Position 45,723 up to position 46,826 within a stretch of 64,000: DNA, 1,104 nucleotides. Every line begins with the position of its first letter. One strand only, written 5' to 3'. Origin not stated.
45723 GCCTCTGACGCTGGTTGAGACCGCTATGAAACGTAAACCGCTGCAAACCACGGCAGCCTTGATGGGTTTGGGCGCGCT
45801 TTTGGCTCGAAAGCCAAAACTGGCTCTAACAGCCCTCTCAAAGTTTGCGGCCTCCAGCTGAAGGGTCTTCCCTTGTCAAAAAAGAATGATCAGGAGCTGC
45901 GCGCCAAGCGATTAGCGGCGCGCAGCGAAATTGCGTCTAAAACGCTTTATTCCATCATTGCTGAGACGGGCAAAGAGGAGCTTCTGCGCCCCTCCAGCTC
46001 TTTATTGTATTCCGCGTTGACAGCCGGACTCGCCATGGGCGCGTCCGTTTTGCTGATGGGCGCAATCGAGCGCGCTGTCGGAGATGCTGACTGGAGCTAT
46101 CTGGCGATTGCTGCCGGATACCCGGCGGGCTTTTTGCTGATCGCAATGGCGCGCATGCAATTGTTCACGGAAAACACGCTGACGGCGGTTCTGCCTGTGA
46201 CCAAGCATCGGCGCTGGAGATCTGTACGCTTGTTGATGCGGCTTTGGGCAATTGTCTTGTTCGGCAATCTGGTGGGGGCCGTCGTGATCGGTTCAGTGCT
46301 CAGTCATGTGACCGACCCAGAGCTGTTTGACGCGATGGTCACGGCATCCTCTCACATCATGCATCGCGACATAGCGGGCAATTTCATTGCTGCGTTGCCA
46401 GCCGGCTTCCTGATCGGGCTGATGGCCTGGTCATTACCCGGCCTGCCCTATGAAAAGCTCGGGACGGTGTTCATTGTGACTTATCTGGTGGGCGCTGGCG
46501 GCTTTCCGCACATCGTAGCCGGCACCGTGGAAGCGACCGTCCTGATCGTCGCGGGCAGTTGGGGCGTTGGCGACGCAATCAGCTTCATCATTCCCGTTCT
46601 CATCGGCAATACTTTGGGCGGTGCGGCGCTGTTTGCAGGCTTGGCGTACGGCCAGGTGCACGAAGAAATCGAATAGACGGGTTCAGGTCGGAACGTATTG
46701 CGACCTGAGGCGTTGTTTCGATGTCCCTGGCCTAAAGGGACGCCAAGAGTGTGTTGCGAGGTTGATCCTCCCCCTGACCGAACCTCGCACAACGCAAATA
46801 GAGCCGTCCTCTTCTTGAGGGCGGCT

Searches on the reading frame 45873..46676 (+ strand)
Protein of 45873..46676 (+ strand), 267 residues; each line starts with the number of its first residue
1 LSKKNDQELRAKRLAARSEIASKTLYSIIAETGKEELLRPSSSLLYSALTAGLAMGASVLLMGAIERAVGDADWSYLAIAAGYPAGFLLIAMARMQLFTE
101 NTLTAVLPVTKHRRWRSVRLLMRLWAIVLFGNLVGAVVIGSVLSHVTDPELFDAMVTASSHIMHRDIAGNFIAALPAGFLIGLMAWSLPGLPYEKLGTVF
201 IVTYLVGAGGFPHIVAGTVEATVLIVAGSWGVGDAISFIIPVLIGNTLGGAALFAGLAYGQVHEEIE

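Call 9: search_protein_families(library=pfam, proteins=[window:45873-46676:+], max_evalue=0.01)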
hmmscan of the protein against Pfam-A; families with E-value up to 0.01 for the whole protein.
window:45873-46676:+ (267 aa): 1 family
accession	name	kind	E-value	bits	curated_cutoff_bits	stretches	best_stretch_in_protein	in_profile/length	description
PF01226.23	Form_Nir_trans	-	4.6e-39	134.7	34.6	1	26-259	3-239/240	Formate/nitrite transporter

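Call 54: find_homologous_proteins(query=window:45873-46676:+, max_evalue=1e-40)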
Query window:45873-46676:+ (267 aa): 854 proteins with E <= 1e-40 among 8000 candidates; the best 120 are listed.
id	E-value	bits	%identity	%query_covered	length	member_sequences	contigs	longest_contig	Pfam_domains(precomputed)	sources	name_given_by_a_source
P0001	1.4e-156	538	95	100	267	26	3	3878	PF01226.24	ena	-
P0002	2.2e-148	511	90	100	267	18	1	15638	PF01226.24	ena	-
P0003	5.0e-144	497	97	90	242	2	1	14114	PF01226.24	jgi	jgi:formate/nitrite transporter FocA (FNT family)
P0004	1.6e-142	492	87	100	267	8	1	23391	PF01226.24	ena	-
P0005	3.4e-85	304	56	100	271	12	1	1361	PF01226.24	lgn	-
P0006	1.2e-84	302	60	94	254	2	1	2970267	PF01226.24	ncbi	-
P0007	3.4e-78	281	53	100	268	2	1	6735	PF01226.24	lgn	-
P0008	1.0e-72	263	50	100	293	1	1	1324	PF01226.24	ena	-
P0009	6.3e-56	208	41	100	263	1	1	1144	PF01226.24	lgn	-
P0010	4.8e-55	205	41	100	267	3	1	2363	PF01226.24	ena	-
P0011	9.6e-54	201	42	99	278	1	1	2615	PF01226.24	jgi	jgi:formate-nitrite transporter family protein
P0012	1.7e-53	200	41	98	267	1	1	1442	PF01226.24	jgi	-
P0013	8.4e-53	198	41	100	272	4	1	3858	PF01226.24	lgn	-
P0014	8.8e-53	198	40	99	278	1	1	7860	PF01226.24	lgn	-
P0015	1.6e-52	197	41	98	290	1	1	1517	PF01226.24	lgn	-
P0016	1.7e-52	197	41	99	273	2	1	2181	PF01226.24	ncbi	-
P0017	1.7e-52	197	40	99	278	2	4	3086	PF01226.24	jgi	jgi:formate-nitrite transporter family protein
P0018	2.1e-52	196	42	99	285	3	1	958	PF01226.24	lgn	-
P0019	2.3e-52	196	40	97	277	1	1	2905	PF01226.24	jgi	-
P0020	3.3e-52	196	39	100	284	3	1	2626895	PF01226.24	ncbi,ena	-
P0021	3.5e-52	196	40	98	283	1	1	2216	PF01226.24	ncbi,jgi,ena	jgi:formate/nitrite transporter FocA (FNT family)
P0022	4.0e-52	195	40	94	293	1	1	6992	PF01226.24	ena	-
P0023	4.5e-52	195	39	97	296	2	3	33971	PF01226.24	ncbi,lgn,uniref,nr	ncbi:hypothetical protein A33M_0759 [Rhodovulum sp. PH10]|uniref:formate/nitrite transporter family 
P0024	5.7e-52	195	39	100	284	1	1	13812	PF01226.24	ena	-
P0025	6.1e-52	195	38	100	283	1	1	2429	PF01226.24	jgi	jgi:formate/nitrite transporter FocA (FNT family)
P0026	7.9e-52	195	44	94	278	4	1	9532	PF01226.24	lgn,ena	-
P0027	1.4e-51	194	38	99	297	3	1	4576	PF01226.24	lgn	-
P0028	1.6e-51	194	39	92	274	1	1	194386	PF01226.24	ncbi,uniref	ncbi:formate/nitrite transporter family protein [Sphingomonas sp. PB2P19]|uniref:formate/nitrite tra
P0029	2.3e-51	193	38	99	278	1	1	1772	PF01226.24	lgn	-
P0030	2.4e-51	193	38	99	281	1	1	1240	PF01226.24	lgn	-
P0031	3.0e-51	193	42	92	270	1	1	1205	PF01226.24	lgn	-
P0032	3.0e-51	193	40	99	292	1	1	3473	PF01226.24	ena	-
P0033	3.9e-51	192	39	98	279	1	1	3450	PF01226.24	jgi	jgi:formate-nitrite transporter family protein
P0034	4.0e-51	192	40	99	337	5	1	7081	PF01226.24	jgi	jgi:formate/nitrite transporter FocA (FNT family)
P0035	5.6e-51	192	42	94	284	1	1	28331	PF01226.24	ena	-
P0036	6.1e-51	192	39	96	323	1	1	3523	PF01226.24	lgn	-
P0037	6.2e-51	192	39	99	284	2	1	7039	PF01226.24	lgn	-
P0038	8.3e-51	191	41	99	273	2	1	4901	PF01226.24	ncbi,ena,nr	ncbi:MAG: formate/nitrite transporter family protein [Betaproteobacteria bacterium]|nr:formate/nitri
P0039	8.5e-51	191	43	92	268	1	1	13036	PF01226.24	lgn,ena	-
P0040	9.0e-51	191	43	86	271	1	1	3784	PF01226.24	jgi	jgi:formate-nitrite transporter family protein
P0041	9.6e-51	191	41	91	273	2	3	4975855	PF01226.24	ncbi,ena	-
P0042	1.0e-50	191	41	98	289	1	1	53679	PF01226.24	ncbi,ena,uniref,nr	ncbi:formate/nitrite transporter family protein [Sphingomonas sp.]|uniref:formate/nitrite transporte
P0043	1.1e-50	191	39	99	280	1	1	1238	PF01226.24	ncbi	-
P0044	2.2e-50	190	42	99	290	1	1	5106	PF01226.24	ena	-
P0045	2.4e-50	190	41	91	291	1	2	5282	PF01226.24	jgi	jgi:formate/nitrite transporter FocA (FNT family)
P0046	2.5e-50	190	38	100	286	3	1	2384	PF01226.24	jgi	jgi:formate/nitrite transporter FocA (FNT family)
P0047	2.7e-50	190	40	94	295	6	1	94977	PF01226.24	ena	-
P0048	3.0e-50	189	40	97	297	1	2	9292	PF01226.24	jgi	jgi:formate/nitrite transporter FocA (FNT family)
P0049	3.3e-50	189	40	97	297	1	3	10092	PF01226.24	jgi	jgi:formate-nitrite transporter family protein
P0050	3.4e-50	189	37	100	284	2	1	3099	PF01226.24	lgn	-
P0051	3.4e-50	189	40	99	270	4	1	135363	PF01226.24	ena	-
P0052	4.5e-50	189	37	99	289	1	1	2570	PF01226.24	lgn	-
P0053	5.1e-50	189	42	90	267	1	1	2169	PF01226.24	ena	-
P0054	6.0e-50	188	39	96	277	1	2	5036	PF01226.24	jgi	jgi:formate/nitrite transporter FocA (FNT family)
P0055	6.3e-50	188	39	97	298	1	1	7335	PF01226.24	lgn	-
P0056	7.0e-50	188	41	97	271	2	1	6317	PF01226.24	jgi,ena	-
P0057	7.1e-50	188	36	99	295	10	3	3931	PF01226.24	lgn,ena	-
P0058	7.7e-50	188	40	97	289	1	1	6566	PF01226.24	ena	-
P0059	8.4e-50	188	39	99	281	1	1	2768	PF01226.24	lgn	-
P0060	9.6e-50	188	43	92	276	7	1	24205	PF01226.24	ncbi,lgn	-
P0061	1.5e-49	187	41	97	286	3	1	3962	PF01226.24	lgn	-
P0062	1.5e-49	187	43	97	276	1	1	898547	PF01226.24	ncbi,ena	-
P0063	2.4e-49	186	38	97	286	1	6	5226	PF01226.24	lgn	-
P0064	2.4e-49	186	39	92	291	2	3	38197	PF01226.24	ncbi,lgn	-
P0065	2.7e-49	186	39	100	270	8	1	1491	PF01226.24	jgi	jgi:formate/nitrite transporter FocA (FNT family)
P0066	2.8e-49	186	38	98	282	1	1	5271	PF01226.24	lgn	-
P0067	2.9e-49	186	40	97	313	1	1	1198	PF01226.24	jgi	jgi:formate/nitrite transporter FocA (FNT family)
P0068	3.1e-49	186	39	98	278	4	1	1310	PF01226.24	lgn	-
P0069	3.1e-49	186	39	100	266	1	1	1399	PF01226.24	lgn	-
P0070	3.2e-49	186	42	92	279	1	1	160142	PF01226.24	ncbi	ncbi:formate/nitrite transporter family protein [Sphingomonas sp. RS6]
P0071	3.5e-49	186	39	99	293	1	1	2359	PF01226.24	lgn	-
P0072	3.6e-49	186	39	94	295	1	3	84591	PF01226.24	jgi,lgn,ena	-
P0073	3.8e-49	186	39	96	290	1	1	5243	PF01226.24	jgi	-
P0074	4.0e-49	186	41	94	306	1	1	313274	PF01226.24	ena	-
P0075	4.1e-49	186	38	99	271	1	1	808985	PF01226.24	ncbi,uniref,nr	ncbi:formate/nitrite transporter family protein [Sphingomonas sp. ID1715]|uniref:formate/nitrite tra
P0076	4.3e-49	186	39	97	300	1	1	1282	PF01226.24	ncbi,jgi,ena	jgi:formate/nitrite transporter FocA (FNT family)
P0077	4.3e-49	186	39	99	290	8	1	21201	PF01226.24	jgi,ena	-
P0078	4.3e-49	186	41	96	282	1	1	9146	PF01226.24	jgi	-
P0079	4.4e-49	186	38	99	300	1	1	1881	PF01226.24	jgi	jgi:formate-nitrite transporter family protein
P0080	4.5e-49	185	40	97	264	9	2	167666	PF01226.24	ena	-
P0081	4.6e-49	185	40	94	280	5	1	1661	PF01226.24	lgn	-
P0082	4.6e-49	185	43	79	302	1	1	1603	PF01226.24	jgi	-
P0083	4.6e-49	185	40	94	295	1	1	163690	PF01226.24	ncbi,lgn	ncbi:MAG: formate/nitrite transporter family protein [Methylocystis sp.]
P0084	4.6e-49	185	39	99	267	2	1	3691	PF01226.24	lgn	-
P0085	5.0e-49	185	38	100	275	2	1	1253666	PF01226.24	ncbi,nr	ncbi:formate/nitrite transporter family protein [Sphingomonas metalli]|nr:formate/nitrite transporte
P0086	5.2e-49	185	40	94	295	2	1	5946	PF01226.24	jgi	jgi:formate/nitrite transporter FocA (FNT family)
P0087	5.7e-49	185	42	100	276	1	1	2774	PF01226.24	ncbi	-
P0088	6.0e-49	185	39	100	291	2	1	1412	PF01226.24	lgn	-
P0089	6.7e-49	185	40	100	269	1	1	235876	PF01226.24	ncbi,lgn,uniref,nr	ncbi:formate/nitrite transporter family protein [Sphingomonas rubra]|uniref:Formate/nitrite transpor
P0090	6.8e-49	185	39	100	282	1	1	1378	PF01226.24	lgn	-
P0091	7.0e-49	185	38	99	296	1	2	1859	PF01226.24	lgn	-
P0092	7.5e-49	185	41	91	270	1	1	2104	PF01226.24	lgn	-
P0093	7.6e-49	185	37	99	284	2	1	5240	PF01226.24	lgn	-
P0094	8.0e-49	185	40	100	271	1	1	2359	PF01226.24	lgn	-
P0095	8.2e-49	185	37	98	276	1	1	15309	PF01226.24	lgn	-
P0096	8.3e-49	185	38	99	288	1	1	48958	PF01226.24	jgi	jgi:formate/nitrite transporter FocA (FNT family)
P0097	8.5e-49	185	40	97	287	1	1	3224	PF01226.24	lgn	-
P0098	9.1e-49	184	38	99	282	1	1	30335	PF01226.24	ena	-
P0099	9.3e-49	184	39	97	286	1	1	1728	PF01226.24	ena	-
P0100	9.9e-49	184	41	92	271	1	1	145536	PF01226.24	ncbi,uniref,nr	ncbi:formate/nitrite transporter family protein [Sphingomonas sp. KR1UV-12]|uniref:Formate/nitrite t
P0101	9.9e-49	184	39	96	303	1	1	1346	PF01226.24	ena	-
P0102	1.1e-48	184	38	100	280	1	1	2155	PF01226.24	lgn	-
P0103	1.1e-48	184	40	92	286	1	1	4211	PF01226.24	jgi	jgi:formate/nitrite transporter FocA (FNT family)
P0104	1.2e-48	184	35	100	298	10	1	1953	PF01226.24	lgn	-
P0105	1.2e-48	184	37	100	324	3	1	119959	PF01226.24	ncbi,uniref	ncbi:formate/nitrite transporter family protein [Brevirhabdus sp.]|uniref:formate/nitrite transporte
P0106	1.3e-48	184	39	99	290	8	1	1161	PF01226.24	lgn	-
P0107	1.3e-48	184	39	95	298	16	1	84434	PF01226.24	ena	-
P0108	1.4e-48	184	38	99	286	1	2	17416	PF01226.24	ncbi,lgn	-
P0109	1.5e-48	184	40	97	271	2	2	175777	PF01226.24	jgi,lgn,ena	-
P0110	1.5e-48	184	39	92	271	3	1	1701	PF01226.24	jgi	jgi:formate/nitrite transporter FocA (FNT family)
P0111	1.7e-48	184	39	94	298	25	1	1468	PF01226.24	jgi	jgi:formate/nitrite transporter FocA (FNT family)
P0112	1.7e-48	184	37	99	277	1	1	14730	PF01226.24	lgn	-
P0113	1.8e-48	184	36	99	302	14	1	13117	PF01226.24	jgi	jgi:formate-nitrite transporter family protein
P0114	1.8e-48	184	37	99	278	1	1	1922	PF01226.24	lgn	-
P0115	1.9e-48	183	39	97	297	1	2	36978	PF01226.24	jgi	jgi:formate/nitrite transporter FocA (FNT family)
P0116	2.0e-48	183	39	91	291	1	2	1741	PF01226.24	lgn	-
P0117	2.3e-48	183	40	85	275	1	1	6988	PF01226.24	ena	-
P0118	2.3e-48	183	39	99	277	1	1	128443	PF01226.24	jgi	-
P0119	2.4e-48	183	40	99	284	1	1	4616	PF01226.24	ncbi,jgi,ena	jgi:formate/nitrite transporter FocA (FNT family)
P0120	2.5e-48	183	38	99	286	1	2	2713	PF01226.24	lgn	-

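Call 55: find_encoding_contigs(protein=P0001, flank=2500, max_places=6)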
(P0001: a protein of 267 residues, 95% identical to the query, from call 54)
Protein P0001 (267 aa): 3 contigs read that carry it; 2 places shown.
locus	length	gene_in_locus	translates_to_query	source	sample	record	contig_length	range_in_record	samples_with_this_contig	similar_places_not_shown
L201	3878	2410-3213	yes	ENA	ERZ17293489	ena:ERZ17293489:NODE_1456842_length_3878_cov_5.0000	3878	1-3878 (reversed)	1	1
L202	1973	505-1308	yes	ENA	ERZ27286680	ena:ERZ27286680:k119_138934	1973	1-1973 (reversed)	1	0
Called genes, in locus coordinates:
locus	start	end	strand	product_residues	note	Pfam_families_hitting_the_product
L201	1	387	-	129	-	?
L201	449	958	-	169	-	PF00210:Ferritin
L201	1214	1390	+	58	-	PF07043:DUF1328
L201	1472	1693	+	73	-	-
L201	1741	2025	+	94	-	-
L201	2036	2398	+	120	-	-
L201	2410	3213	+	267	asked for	PF01226:Form_Nir_trans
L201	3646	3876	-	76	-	?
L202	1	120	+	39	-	?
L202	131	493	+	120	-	-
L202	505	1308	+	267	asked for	PF01226:Form_Nir_trans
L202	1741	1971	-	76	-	?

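Call 56: find_encoding_contigs(protein=P0002, flank=2500, max_places=6)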
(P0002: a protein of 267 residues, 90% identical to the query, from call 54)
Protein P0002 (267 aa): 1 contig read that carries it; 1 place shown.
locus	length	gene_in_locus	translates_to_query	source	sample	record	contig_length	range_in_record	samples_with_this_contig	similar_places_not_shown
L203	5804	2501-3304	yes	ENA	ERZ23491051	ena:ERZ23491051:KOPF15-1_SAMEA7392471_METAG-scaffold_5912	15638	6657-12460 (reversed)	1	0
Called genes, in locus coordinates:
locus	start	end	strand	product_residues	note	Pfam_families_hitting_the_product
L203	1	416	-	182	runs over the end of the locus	-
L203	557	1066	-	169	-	PF00210:Ferritin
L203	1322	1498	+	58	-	PF07043:DUF1328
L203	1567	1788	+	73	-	-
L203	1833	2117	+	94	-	-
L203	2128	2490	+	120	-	-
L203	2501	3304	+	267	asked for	PF01226:Form_Nir_trans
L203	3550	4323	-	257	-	PF22029:PhyR_sigma2, PF22233:PhyR_sigma-like, PF00072:Response_reg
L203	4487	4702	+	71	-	PF18557:NepR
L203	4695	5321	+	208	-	PF04542:Sigma70_r2, PF22029:PhyR_sigma2, PF07638:Sigma70_ECF, PF08281:Sigma70_r4_2, PF04545:Sigma70_r4 (weak)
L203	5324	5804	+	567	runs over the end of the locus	PF02743:dCache_1 (weak), PF07536:HWE_HK (weak), PF07568:HisKA_2, PF13581:HATPase_c_2 (faint), PF02518:HATPase_c (weak)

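Call 57: find_encoding_contigs(protein=P0003, flank=2500, max_places=6)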
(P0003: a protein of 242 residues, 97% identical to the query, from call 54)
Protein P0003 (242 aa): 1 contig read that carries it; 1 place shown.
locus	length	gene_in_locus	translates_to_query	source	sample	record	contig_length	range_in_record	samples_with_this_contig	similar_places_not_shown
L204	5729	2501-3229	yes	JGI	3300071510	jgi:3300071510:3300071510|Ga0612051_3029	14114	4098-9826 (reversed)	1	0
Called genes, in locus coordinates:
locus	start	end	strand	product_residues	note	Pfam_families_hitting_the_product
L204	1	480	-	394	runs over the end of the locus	PF21088:MS_channel_1st (weak), PF00924:MS_channel_2nd, PF21082:MS_channel_3rd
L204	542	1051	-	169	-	PF00210:Ferritin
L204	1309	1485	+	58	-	PF07043:DUF1328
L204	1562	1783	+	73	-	-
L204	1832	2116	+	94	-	-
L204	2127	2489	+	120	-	-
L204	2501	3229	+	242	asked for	PF01226:Form_Nir_trans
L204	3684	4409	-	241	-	PF05239:PRC (weak)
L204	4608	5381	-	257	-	PF22029:PhyR_sigma2, PF22233:PhyR_sigma-like, PF00072:Response_reg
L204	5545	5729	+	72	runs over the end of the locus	PF18557:NepR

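Call 58: find_encoding_contigs(protein=P0004, flank=2500, max_places=6)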
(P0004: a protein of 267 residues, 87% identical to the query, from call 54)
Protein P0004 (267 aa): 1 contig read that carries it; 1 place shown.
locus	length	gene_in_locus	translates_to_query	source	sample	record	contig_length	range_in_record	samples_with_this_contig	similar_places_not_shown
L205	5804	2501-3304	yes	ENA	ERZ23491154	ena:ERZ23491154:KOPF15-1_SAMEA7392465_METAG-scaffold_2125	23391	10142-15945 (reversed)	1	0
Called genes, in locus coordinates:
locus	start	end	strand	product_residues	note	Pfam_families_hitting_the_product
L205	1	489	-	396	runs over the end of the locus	PF21088:MS_channel_1st (weak), PF00924:MS_channel_2nd, PF21082:MS_channel_3rd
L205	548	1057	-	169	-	PF00210:Ferritin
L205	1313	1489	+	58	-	PF07043:DUF1328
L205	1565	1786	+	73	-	-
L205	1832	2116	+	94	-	-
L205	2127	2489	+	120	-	-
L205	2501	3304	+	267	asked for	PF01226:Form_Nir_trans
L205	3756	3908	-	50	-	-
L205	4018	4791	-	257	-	PF22029:PhyR_sigma2, PF22233:PhyR_sigma-like, PF00072:Response_reg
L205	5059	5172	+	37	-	PF18557:NepR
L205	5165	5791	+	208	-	PF04542:Sigma70_r2, PF22029:PhyR_sigma2, PF07638:Sigma70_ECF (weak), PF08281:Sigma70_r4_2, PF04545:Sigma70_r4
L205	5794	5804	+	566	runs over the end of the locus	PF07536:HWE_HK (weak), PF07568:HisKA_2, PF13581:HATPase_c_2 (weak), PF02518:HATPase_c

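Call 59: find_encoding_contigs(protein=P0006, flank=4000, max_places=4)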
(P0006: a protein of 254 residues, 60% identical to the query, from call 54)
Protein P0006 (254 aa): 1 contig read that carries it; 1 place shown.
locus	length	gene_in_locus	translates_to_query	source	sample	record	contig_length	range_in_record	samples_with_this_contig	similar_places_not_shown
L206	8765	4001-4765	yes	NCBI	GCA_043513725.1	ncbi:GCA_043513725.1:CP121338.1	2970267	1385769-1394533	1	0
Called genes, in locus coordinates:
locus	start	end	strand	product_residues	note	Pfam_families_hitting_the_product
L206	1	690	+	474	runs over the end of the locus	PF00535:Glycos_transf_2, PF10111:Glyco_tranf_2_2 (faint), PF13641:Glyco_tranf_2_3, PF03142:Chitin_synth_2 (faint), PF13632:Glyco_trans_2_3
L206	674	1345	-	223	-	PF00072:Response_reg, PF01627:Hpt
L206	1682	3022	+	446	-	PF07690:MFS_1, PF00083:Sugar_tr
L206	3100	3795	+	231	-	-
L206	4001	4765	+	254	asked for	PF01226:Form_Nir_trans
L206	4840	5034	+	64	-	PF01679:Pmp3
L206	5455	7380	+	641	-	PF07715:Plug, PF00593:TonB_dep_Rec_b-barrel, PF14905:OMP_b-brl_3 (faint)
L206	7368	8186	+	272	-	PF01497:Peripla_BP_2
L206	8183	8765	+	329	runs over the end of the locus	PF01032:FecCD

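Call 60: find_encoding_contigs(protein=P0007, flank=4000, max_places=4)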
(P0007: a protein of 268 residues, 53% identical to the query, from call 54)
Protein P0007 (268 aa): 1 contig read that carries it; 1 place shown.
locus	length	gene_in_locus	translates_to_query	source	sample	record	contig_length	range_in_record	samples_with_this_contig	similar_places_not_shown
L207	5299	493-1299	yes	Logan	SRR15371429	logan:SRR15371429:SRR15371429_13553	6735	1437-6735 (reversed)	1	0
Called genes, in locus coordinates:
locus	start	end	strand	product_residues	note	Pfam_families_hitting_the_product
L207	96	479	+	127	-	PF07332:Phage_holin_3_6 (faint)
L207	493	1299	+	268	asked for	PF01226:Form_Nir_trans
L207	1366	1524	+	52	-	-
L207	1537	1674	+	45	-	-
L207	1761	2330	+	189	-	PF18011:Catalase_C, PF01965:DJ-1_PfpI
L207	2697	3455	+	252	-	PF14748:P5CR_dimer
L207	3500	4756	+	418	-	PF00171:Aldedh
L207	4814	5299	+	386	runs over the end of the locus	PF00696:AA_kinase, PF01472:PUA (weak)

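Call 61: find_encoding_contigs(protein=P0005, flank=4000, max_places=4)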
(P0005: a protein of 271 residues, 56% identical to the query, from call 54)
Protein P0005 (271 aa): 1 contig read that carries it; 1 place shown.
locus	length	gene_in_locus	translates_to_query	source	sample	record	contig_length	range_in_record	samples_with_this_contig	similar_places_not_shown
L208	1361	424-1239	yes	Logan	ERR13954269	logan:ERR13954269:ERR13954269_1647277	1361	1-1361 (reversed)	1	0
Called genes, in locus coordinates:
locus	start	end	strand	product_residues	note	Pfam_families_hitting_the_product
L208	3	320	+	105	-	?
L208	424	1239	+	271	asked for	PF01226:Form_Nir_trans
